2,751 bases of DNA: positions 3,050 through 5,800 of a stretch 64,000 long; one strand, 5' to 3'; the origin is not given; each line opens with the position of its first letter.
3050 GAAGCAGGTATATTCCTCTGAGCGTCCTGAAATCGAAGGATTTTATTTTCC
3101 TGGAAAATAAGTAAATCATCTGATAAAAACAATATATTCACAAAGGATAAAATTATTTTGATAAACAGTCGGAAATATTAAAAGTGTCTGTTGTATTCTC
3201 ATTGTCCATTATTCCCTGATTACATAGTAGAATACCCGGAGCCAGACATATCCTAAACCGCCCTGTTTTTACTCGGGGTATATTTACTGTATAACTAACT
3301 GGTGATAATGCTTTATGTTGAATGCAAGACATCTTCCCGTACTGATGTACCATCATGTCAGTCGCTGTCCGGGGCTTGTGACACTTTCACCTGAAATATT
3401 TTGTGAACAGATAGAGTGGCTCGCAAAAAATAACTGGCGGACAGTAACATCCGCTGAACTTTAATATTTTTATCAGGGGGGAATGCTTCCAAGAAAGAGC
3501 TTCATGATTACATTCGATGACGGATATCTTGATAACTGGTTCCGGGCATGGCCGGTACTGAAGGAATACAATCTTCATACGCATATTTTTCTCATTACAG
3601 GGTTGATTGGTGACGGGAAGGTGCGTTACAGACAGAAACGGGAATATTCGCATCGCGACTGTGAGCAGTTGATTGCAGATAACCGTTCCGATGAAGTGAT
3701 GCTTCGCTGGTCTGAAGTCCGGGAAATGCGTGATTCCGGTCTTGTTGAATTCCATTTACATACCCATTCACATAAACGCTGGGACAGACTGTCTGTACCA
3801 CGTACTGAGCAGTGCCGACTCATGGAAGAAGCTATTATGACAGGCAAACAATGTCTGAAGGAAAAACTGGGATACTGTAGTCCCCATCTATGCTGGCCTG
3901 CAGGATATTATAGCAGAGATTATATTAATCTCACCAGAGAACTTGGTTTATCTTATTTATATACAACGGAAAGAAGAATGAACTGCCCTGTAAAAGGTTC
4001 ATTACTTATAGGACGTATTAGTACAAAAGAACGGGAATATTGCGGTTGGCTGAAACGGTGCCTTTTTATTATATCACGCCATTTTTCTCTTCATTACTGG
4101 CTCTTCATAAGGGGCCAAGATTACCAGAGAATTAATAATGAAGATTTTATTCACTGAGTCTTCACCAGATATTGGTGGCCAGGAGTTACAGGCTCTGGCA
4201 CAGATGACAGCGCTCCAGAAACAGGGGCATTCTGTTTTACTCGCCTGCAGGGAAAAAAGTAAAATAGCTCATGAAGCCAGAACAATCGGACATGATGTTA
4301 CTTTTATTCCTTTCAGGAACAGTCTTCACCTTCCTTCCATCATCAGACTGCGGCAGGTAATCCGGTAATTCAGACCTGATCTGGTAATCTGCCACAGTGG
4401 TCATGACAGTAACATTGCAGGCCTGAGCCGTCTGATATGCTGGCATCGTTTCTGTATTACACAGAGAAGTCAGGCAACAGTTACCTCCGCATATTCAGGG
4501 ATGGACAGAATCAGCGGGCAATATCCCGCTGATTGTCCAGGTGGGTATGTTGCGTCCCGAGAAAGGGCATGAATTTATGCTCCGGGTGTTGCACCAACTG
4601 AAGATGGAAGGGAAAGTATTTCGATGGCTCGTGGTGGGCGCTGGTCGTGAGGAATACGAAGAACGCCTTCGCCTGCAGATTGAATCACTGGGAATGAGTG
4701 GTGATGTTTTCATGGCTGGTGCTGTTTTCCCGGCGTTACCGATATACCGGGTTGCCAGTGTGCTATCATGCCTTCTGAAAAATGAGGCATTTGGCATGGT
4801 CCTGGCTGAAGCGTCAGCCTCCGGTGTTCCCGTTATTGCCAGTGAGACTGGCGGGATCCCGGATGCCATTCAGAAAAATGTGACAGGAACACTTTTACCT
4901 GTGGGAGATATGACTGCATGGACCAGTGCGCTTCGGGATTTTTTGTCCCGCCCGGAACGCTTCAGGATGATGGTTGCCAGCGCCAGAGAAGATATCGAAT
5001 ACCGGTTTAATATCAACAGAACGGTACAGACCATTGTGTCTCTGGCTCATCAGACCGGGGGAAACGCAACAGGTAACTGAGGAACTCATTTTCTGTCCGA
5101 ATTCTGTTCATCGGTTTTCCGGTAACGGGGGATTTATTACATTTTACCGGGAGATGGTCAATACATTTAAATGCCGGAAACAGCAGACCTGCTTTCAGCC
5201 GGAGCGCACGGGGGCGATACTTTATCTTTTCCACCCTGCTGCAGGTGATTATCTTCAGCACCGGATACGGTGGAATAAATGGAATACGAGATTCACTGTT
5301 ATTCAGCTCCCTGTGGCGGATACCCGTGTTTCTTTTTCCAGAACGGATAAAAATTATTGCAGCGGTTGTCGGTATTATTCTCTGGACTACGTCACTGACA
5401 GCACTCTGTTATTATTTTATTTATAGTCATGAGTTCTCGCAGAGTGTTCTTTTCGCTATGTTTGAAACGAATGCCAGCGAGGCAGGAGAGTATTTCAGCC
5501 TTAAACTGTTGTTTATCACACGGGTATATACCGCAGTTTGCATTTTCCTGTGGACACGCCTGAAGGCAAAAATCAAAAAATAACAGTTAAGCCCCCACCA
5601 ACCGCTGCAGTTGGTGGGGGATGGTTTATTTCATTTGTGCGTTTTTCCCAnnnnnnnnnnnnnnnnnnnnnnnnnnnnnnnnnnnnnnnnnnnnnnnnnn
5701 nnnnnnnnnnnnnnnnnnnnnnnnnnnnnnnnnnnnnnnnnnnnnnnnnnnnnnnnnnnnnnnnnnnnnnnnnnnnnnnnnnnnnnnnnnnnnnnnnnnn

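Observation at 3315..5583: Three-gene envelope-glycan modification module, every gene inactivated by a different lesion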

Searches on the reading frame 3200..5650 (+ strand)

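Call 14: search_protein_families(proteins=[L004:8047-8865:+, L004:8868-9971:+, L004:10064-11782:+, L004:11912-12844:+], library=ncbifam, max_evalue=0.00001)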
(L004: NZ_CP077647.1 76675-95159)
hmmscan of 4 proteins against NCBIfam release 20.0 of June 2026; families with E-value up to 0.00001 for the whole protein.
L004:8047-8865:+ (273 aa): 5 families
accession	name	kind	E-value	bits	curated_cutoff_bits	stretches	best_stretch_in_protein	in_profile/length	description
TIGR03938.2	deacetyl_PgaB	equivalog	1.5e-29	102.7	321.9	1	6-152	2-144/621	poly-beta-1,6-N-acetyl-D-glucosamine N-deacetylase PgaB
TIGR03933.1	PIA_icaB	equivalog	5.3e-21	75.3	248.35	2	25-102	36-113/245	intercellular adhesin biosynthesis polysaccharide N-deacetylase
NF011177.0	PRK14582.1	equivalog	3.4e-18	65.3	923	1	22-153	67-189/671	poly-beta-1,6-N-acetyl-D-glucosamine N-deacetylase PgaB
NF011176.0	PRK14581.1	equivalog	2.5e-13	49.1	1091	1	27-153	72-188/673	poly-beta-1,6-N-acetyl-D-glucosamine N-deacetylase PgaB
TIGR02764.1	spore_ybaN_pdaB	equivalog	6.8e-06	26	237.4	0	145-214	60-123/191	polysaccharide deacetylase family sporulation protein PdaB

L004:8868-9971:+ (368 aa): 26 families (the best 25 are shown)
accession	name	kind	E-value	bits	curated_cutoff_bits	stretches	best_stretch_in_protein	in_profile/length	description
TIGR03999.1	thiol_BshA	equivalog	1.9e-27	96.2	273.7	1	175-354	189-365/375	N-acetyl-alpha-D-glucosaminyl L-malate synthase BshA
NF041876.1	EPS_EpsE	equivalog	7.3e-25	88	400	1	182-354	211-388/389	exopolysaccharide biosynthesis GT4 family glycosyltransferase EpsE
TIGR03088.1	stp2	hypoth_equivalog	1.3e-23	83.7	409.05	1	174-354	183-365/374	TIGR03088 family PEP-CTERM/XrtA system glycosyltransferase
TIGR03449.1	mycothiol_MshA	equivalog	2.7e-21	76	462.5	1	150-355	189-396/406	D-inositol-3-phosphate glycosyltransferase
NF053787.1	GlcN_PG_synth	equivalog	4.6e-17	61.9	480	1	124-360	140-357/361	N-acetylglucosaminyl phosphatidylglycerol synthase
NF038295.1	EPS_HpsP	equivalog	2.3e-15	56.5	550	1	146-356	173-381/388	hormogonium polysaccharide biosynthesis glycosyltransferase HpsP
NF012028.0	PRK15484.1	subfamily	1.1e-14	54.4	618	1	131-309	143-325/380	lipopolysaccharide N-acetylglucosaminyltransferase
TIGR02095.1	glgA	subfamily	3.7e-13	49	328.45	1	181-304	290-411/477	glycogen/starch synthase, ADP-glucose type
TIGR04063.1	stp3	hypoth_equivalog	5.7e-13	48.5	442.05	1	116-354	147-387/397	TIGR04063 family PEP-CTERM/XrtA system glycosyltransferase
NF007396.0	PRK09922.1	equivalog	2.3e-12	46.5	385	1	67-327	73-326/361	lipopolysaccharide 1,6-galactosyltransferase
TIGR04047.1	MSMEG_0565_glyc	hypoth_equivalog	3.6e-12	46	259.85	1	136-338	147-352/373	MSMEG_0565 family glycosyltransferase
TIGR04157.1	glyco_rSAM_CFB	subfamily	4.5e-12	45.7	400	1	186-317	228-356/406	TIGR04157 family glycosyltransferase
TIGR02472.1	sucr_P_syn_N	equivalog_domain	5.7e-12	45.2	576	1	263-357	342-436/439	sucrose-phosphate synthase, putative, glycosyltransferase domain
TIGR04005.1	wcaL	equivalog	1e-11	44.4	537.6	1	187-357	223-401/406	colanic acid biosynthesis glycosyltransferase WcaL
NF038298.1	EPS_HpsO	equivalog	1e-11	44.2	575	1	128-336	147-361/388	hormogonium polysaccharide biosynthesis glycosyltransferase HpsO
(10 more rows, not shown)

L004:10064-11782:+ (573 aa): 19 families
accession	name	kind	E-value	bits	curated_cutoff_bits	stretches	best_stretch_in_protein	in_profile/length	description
NF007933.0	PRK10649.1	subfamily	0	1049.9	404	1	3-572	3-572/577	phosphoethanolamine transferase CptA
NF012179.0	CptA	domain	4e-297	986.4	900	1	13-568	1-556/556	phosphoethanolamine transferase CptA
NF028537.1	P_eth_NH2_trans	domain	1.3e-38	132.8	500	1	24-541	22-525/527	phosphoethanolamine--lipid A transferase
NF007160.0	PRK09598.1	equivalog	3.2e-33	114.8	561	1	55-500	55-476/523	phosphoethanolamine--lipid A transferase EptA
NF008593.0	PRK11560.1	equivalog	1.6e-23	82.8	493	1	238-506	249-506/563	kdo(2)-lipid A phosphoethanolamine 7''-transferase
NF008619.0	PRK11598.1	equivalog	1.9e-20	72.9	660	1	16-503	13-496/546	phosphoethanolamine transferase EptA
NF033463.1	polymyxin_MCR5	exception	3.3e-18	65.6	1250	1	76-466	85-463/547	MCR-5 family phosphoethanolamine--lipid A transferase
NF033409.0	poly_MCR3_broad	equivalog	1.2e-15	57.1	1075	1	17-466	20-451/535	MCR-3-related phosphoethanolamine--lipid A transferase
NF033862.2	polymyxin_MCR10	exception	1.4e-15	57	1250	1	73-531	74-523/539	MCR-10 family phosphoethanolamine--lipid A transferase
NF033671.1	polymyxin_MCR7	exception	1e-13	50.8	1250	1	68-466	67-453/539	MCR-7 family phosphoethanolamine--lipid A transferase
NF033669.1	polymyxin_MCR8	exception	1.1e-13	51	1250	1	51-470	59-467/565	MCR-8 family phosphoethanolamine--lipid A transferase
NF047438.1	polymyxin_MCR12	exception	2.5e-13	49.2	1200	1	94-524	100-522/548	MCR-12 family phosphoethanolamine--lipid A transferase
NF053859.1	polymyxin_MCR13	exception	2.6e-13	49.7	1250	1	80-497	81-485/541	MCR-13 family phosphoethanolamine--lipid A transferase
NF033408.5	polymyxin_MCR3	exception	2.9e-13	49.2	1225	1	77-466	77-455/540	MCR-3 family phosphoethanolamine--lipid A transferase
NF033836.1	polymyxin_MCR9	exception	4.1e-12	45.5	1240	1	66-468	66-457/539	MCR-9 family phosphoethanolamine--lipid A transferase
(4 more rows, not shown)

L004:11912-12844:+ (311 aa): 14 families
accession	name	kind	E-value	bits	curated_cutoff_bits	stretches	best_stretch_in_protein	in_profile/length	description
NF006507.0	PRK08943.1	subfamily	1.8e-150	500.4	337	1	1-311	4-315/322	lipid A biosynthesis (KDO)2-(lauroyl)-lipid IVA acyltransferase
TIGR02208.1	lipid_A_msbB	equivalog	2.5e-124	414.5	336.05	1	8-311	1-305/305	lauroyl-Kdo(2)-lipid IV(A) myristoyltransferase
TIGR02207.1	lipid_A_htrB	subfamily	2.2e-51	175.1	297.8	1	10-310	1-302/303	LpxL/LpxP family Kdo(2)-lipid IV(A) lauroyl/palmitoleoyl acyltransferase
NF004191.0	PRK05646.1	equivalog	1.7e-45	155.5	491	1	10-310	4-305/310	lipid A biosynthesis lauroyl acyltransferase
NF005340.0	PRK06860.1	subfamily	4.1e-45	154.3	398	1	9-311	6-308/309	lipid A biosynthesis lauroyl acyltransferase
NF005952.0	PRK08025.1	equivalog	4.3e-39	134.4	517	1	11-309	6-303/306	kdo(2)-lipid IV(A) palmitoleoyltransferase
NF006437.0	PRK08733.1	equivalog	7.3e-37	127.2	540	1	16-309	13-303/306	LpxL/LpxP family Kdo(2)-lipid IV(A) lauroyl/palmitoleoyl acyltransferase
NF005399.0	PRK06946.1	subfamily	4.1e-34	118.1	343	1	23-309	6-292/294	lipid A biosynthesis lauroyl acyltransferase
NF006432.0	PRK08706.1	equivalog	5e-34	117.9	384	1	32-311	9-289/289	lipid A biosynthesis lauroyl acyltransferase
NF006487.0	PRK08905.1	equivalog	1.8e-24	86.3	281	1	44-308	20-281/290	lysophospholipid acyltransferase family protein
NF006270.0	PRK08419.1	equivalog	7.4e-21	74.7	248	1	35-301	18-289/298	lipid A biosynthesis lauroyl acyltransferase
NF004190.0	PRK05645.1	equivalog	2.6e-14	53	377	1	30-309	12-293/295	lysophospholipid acyltransferase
NF005120.0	PRK06553.1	equivalog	7e-14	51.9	273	1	28-296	28-302/308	lipid A biosynthesis lauroyl acyltransferase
NF006438.0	PRK08734.1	equivalog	5.8e-11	42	363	1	64-311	47-298/305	lauroyl acyltransferase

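Call 37: search_dna_similar(query=L003:8117-8935:+, collection=plasmids, mode=protein, max_rows=30, rows=spread)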
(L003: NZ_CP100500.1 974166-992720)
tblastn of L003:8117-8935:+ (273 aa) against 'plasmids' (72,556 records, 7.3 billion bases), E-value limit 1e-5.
Records with a match: 1117; places in all: 1158; records where one place covers at least 80% of the query: 1000.
Best place of each record, by identity: 90-95% 486; 80-90% 77; 60-80% 276; <60% 278.
By first word of the organism name: Escherichia 713; Shigella 129; Ralstonia 129; Salmonella 29; Clostridium 14; Azospirillum 10; Acinetobacter 9; Caballeronia 8; Burkholderia 8; Enterobacter 7; and 33 more.
By predicted mobility (MOB-suite, as given by PLSDB): non-mobilizable 480; mobilizable 339; conjugative 298.
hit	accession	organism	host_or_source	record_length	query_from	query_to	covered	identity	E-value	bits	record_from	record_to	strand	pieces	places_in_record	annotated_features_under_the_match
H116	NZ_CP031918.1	Escherichia coli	Homo sapiens,Clinical: Human (Homo ...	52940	1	273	100%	90.5%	6e-169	525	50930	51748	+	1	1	polysaccharide deacetylase family protein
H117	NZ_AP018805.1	Escherichia coli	Bos taurus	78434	1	273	100%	90.5%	6e-169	525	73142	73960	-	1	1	polysaccharide deacetylase family protein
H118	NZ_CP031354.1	Escherichia coli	whole organism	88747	1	273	100%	90.5%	6e-169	525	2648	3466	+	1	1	polysaccharide deacetylase family protein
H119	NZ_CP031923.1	Escherichia coli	Homo sapiens,Clinical: Human (Homo ...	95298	1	273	100%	90.5%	6e-169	525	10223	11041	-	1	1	polysaccharide deacetylase family protein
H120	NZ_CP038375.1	Escherichia coli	beef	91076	1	273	100%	90.5%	9e-169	524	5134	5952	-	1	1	polysaccharide deacetylase family protein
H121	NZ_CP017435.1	Escherichia coli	Cattle Hide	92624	1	273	100%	90.5%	9e-169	524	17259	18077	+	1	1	polysaccharide deacetylase family protein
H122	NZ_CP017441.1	Escherichia coli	Cattle Hide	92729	1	273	100%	90.5%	9e-169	524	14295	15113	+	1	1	polysaccharide deacetylase family protein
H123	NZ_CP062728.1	Escherichia coli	Homo sapiens,feces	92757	1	273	100%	90.5%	9e-169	524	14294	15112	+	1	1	polysaccharide deacetylase family protein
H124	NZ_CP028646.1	Escherichia coli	cattle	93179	1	273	100%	90.5%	9e-169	524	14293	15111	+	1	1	polysaccharide deacetylase family protein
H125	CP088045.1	Escherichia coli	animal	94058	1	273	100%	90.5%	9e-169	524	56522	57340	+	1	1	polysaccharide deacetylase family protein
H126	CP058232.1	Escherichia coli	Homo sapiens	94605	1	273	100%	90.5%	9e-169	524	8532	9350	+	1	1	none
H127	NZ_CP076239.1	Escherichia coli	Rectal swab of cattle in slaughterhouse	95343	1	273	100%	90.5%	9e-169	524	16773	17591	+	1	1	polysaccharide deacetylase family protein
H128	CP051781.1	Escherichia coli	cattle,feces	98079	1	273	100%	90.5%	9e-169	524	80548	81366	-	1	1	polysaccharide deacetylase family protein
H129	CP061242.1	Escherichia coli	Homo sapiens,cell culture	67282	1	273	100%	88.0%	3e-137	536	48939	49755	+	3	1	none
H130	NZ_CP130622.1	Salmonella enterica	Chicken,Dragswab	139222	1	273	100%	75.5%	2e-140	442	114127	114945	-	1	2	polysaccharide deacetylase family protein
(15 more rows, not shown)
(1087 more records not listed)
